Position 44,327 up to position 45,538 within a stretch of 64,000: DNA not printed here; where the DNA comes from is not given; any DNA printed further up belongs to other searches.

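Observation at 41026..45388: Three-gene minus-strand operon: CAT-fold E2-like protein, acyl-adenylate-forming ligase and a 12+ TM membrane protein (possible envelope acylation pathway)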

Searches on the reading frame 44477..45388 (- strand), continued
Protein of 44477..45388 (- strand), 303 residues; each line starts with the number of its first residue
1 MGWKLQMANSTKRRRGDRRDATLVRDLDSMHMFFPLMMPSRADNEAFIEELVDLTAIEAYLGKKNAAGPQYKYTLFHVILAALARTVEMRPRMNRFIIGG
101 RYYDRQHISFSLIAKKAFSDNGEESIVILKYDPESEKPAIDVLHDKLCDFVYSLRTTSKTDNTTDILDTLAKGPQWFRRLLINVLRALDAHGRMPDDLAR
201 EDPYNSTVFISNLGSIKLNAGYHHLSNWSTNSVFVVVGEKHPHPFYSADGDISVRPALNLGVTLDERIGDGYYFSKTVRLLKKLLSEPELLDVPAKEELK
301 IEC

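Call 85: search_solved_structures(query=A2, max_evalue=1, show_alignments=4)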
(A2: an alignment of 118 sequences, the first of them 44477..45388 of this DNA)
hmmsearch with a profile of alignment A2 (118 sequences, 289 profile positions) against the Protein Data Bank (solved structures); distinct sequences matched with E-value up to 1: 44.
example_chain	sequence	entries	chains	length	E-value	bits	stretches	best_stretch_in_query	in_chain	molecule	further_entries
1b5s_A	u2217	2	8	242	1.1e-13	54.3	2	190-277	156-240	DIHYDROLIPOAMIDE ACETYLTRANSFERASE | Dihydrolipoyllysine-residue acetyltransferase component of pyruvate dehydrogenase complex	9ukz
3duf_I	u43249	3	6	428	4.9e-13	52.1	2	191-278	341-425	Dihydrolipoyllysine-residue acetyltransferase component of pyruvate dehydrogenase complex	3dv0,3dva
8eqn_A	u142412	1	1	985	5.6e-12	48.6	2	191-278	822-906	BG505 UFO-E2p-L4P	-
3mae_A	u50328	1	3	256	4.3e-11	45.7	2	36-105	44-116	2-oxoisovalerate dehydrogenase E2 component, dihydrolipoamide acetyltransferase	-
2ihw_A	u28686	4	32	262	5.1e-09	38.9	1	183-277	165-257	Lipoamide acyltransferase component of branched-chain alpha-keto acid dehydrogenase comple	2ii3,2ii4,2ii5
9njt_A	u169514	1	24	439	2e-08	37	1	221-277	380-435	Dihydrolipoyllysine-residue succinyltransferase component of 2-oxoglutarate dehydrogenase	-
9mu6_A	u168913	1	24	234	3.4e-07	32.9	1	232-276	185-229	Dihydrolipoyllysine-residue succinyltransferase component of 2-oxoglutarate dehydrogenase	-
7q5q_B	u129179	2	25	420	3.4e-06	29.6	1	226-277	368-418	Dihydrolipoyllysine-residue succinyltransferase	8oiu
3b8k_A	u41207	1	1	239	1.2e-05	27.9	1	193-275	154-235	Dihydrolipoyllysine-residue acetyltransferase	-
8xll_A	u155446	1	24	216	1.7e-05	27.4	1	234-278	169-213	Dihydrolipoyllysine-residue succinyltransferase component of 2-oxoglutarate dehydrogenase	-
3l60_A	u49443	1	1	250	1.7e-05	27.3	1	192-276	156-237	BRANCHED-CHAIN ALPHA-KETO ACID DEHYDROGENASE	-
1c4t_A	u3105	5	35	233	1.9e-05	27.2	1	224-278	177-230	PROTEIN (DIHYDROLIPOAMIDE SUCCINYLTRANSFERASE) | DIHYDROLIPOAMIDE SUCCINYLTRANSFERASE | Dihydrolipoyllysine-residue succinyltransferase component of 2-oxoglutar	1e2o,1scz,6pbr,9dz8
6zzn_A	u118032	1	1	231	2.3e-05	26.9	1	192-276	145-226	Dihydrolipoyllysine-residue acyltransferase component of branched-chain alpha-ketoacid deh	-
8x02_A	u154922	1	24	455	0.00012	24.5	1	234-278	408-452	Dihydrolipoyllysine-residue succinyltransferase component of 2-oxoglutarate dehydrogenase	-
6h05_A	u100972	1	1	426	0.00013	24.5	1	234-278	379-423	Dihydrolipoyllysine-residue succinyltransferase component of 2-oxoglutarate dehydrogenase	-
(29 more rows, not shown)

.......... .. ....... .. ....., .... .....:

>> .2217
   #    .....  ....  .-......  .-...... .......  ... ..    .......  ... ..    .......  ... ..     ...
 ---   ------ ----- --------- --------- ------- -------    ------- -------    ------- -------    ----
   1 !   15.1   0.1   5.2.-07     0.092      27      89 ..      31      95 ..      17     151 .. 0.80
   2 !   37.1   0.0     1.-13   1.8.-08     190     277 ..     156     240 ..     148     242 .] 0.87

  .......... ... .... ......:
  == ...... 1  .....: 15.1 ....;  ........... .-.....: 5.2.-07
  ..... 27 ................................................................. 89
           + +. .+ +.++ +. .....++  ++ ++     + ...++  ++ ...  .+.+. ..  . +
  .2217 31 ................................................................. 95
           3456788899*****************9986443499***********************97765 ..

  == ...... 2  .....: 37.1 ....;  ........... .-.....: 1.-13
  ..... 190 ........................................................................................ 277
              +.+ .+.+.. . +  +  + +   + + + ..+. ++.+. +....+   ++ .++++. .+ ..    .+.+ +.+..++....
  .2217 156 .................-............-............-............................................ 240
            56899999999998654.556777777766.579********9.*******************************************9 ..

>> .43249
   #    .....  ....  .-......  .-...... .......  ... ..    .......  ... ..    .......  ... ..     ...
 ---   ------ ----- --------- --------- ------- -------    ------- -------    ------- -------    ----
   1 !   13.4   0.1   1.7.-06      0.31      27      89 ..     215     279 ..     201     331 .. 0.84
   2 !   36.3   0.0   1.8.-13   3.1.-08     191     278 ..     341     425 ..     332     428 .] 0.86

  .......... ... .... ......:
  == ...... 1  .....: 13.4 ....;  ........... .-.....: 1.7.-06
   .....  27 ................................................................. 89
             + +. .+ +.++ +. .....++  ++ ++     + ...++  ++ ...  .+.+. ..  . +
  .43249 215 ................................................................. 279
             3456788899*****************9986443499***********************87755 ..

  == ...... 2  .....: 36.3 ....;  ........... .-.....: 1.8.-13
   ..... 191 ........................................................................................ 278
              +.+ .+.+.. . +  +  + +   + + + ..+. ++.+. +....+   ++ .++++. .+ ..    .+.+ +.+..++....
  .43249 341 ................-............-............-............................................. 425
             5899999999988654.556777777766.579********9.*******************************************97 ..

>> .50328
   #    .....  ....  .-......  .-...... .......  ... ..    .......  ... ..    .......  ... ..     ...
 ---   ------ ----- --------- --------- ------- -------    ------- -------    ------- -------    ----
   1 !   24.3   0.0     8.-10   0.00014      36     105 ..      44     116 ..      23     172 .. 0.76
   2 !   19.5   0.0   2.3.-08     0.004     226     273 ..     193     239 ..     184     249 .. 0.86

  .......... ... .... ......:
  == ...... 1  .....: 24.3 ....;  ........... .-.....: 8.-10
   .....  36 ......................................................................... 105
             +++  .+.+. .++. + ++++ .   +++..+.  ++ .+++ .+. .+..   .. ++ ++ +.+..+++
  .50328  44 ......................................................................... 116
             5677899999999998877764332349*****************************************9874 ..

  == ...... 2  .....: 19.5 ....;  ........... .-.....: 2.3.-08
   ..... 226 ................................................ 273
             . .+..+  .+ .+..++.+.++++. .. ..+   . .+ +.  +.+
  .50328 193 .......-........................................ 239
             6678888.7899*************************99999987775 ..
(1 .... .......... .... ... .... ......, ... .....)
